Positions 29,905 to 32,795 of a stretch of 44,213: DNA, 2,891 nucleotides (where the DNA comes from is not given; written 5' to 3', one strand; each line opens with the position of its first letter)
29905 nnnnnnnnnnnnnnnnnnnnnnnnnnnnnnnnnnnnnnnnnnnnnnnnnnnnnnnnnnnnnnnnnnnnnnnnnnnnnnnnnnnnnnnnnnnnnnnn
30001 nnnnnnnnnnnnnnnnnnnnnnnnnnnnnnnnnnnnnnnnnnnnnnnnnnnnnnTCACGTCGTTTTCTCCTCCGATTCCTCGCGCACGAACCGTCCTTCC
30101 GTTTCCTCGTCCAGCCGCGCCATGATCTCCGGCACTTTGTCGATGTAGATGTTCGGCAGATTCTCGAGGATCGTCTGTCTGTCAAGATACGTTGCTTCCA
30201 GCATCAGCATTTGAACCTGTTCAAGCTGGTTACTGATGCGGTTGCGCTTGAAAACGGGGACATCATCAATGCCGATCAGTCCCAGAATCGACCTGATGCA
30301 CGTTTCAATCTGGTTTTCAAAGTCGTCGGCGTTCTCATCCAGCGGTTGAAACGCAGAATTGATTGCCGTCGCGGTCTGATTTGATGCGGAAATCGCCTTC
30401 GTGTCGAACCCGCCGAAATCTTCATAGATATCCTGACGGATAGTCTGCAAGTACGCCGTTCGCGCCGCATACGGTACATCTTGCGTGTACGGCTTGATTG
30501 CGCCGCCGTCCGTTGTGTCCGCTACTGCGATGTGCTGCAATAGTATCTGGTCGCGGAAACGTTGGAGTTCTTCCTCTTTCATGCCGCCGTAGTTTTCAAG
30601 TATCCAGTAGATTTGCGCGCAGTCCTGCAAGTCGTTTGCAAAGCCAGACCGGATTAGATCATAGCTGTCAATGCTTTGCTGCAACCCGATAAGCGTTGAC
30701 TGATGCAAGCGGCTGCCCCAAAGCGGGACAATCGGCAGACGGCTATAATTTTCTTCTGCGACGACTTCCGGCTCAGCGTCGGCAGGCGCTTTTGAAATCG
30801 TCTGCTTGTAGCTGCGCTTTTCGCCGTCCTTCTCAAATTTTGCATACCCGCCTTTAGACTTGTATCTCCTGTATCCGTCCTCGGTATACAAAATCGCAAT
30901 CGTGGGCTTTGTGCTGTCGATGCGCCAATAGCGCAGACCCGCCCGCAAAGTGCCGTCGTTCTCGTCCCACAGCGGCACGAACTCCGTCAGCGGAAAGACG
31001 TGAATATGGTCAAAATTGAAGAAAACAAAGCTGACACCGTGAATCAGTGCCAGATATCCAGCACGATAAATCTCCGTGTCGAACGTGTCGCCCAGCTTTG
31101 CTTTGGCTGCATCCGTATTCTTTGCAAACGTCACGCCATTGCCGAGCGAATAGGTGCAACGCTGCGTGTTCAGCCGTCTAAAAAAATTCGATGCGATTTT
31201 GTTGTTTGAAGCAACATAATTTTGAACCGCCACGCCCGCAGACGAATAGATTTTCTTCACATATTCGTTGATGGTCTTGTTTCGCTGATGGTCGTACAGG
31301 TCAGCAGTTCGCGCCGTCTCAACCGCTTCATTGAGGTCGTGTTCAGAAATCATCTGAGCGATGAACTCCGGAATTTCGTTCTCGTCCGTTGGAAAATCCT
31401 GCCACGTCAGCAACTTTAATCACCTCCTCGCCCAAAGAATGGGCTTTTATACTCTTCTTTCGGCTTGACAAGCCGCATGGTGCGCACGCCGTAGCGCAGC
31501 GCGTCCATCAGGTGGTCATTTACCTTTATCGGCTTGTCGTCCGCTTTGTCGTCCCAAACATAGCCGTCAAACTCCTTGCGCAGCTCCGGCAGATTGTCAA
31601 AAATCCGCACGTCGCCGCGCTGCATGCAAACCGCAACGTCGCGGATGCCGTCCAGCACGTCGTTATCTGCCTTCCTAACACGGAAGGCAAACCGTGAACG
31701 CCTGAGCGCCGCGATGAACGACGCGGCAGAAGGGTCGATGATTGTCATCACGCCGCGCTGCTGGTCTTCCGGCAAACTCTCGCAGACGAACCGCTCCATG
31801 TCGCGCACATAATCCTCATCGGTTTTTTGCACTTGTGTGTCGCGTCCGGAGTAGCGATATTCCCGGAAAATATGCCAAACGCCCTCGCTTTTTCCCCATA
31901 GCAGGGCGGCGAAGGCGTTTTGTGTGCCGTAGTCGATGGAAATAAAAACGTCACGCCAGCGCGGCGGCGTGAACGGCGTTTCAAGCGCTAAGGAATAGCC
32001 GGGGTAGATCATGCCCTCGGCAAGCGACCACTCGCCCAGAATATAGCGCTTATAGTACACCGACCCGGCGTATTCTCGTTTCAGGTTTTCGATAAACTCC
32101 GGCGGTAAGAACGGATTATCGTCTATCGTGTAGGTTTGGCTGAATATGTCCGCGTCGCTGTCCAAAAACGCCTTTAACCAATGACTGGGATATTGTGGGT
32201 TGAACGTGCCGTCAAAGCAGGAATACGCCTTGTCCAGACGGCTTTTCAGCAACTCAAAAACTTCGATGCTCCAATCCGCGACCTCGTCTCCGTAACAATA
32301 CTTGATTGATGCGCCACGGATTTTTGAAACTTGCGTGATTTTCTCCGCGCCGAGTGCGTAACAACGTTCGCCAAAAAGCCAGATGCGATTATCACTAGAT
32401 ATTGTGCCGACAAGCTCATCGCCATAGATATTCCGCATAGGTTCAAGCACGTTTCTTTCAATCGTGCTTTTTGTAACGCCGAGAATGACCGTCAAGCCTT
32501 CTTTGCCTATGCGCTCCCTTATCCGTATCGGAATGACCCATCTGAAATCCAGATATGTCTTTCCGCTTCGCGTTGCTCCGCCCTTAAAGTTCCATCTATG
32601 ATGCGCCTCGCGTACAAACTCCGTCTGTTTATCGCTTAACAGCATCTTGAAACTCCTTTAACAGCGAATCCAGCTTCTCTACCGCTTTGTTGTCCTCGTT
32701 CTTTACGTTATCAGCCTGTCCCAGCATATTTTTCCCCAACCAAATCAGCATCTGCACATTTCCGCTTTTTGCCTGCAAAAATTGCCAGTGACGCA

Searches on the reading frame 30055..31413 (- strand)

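Call 97: search_protein_families(library=pfam, proteins=[window:30055-31413:-], max_evalue=0.001)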
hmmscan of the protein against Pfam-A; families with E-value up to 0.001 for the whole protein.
window:30055-31413:- (452 aa): 1 family
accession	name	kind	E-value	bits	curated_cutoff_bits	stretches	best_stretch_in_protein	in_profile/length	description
PF05133.19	SPP1_portal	-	3.2e-36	125.6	25.5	1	41-439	11-411/416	Phage portal protein, SPP1 Gp6-like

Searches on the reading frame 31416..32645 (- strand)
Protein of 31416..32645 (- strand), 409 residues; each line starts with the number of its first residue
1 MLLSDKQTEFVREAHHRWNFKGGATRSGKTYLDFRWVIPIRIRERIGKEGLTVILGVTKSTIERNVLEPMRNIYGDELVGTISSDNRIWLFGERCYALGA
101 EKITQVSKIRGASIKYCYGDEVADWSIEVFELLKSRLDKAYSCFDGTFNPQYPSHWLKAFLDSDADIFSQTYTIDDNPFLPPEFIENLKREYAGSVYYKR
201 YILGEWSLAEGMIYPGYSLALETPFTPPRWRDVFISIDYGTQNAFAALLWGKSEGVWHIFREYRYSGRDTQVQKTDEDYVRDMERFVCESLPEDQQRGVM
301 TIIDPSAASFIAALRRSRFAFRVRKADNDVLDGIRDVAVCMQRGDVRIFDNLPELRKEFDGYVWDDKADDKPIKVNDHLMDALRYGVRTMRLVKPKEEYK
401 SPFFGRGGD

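Call 97: search_protein_families(library=pfam, proteins=[window:31416-32645:-], max_evalue=0.001)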
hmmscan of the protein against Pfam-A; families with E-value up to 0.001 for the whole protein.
window:31416-32645:- (409 aa): 3 families
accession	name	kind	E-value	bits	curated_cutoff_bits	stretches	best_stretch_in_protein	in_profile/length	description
PF03237.21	Terminase_6N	-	3.5e-09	37.1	22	1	77-216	57-210/215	Terminase large subunit, T4likevirus-type, N-terminal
PF17289.8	Terminase_6C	-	5.5e-07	30.1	22.6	1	238-386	4-151/155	Terminase RNaseH-like domain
PF04466.19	Terminase_3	-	8.5e-05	22.6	23.2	1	113-205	98-201/201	Phage terminase large subunit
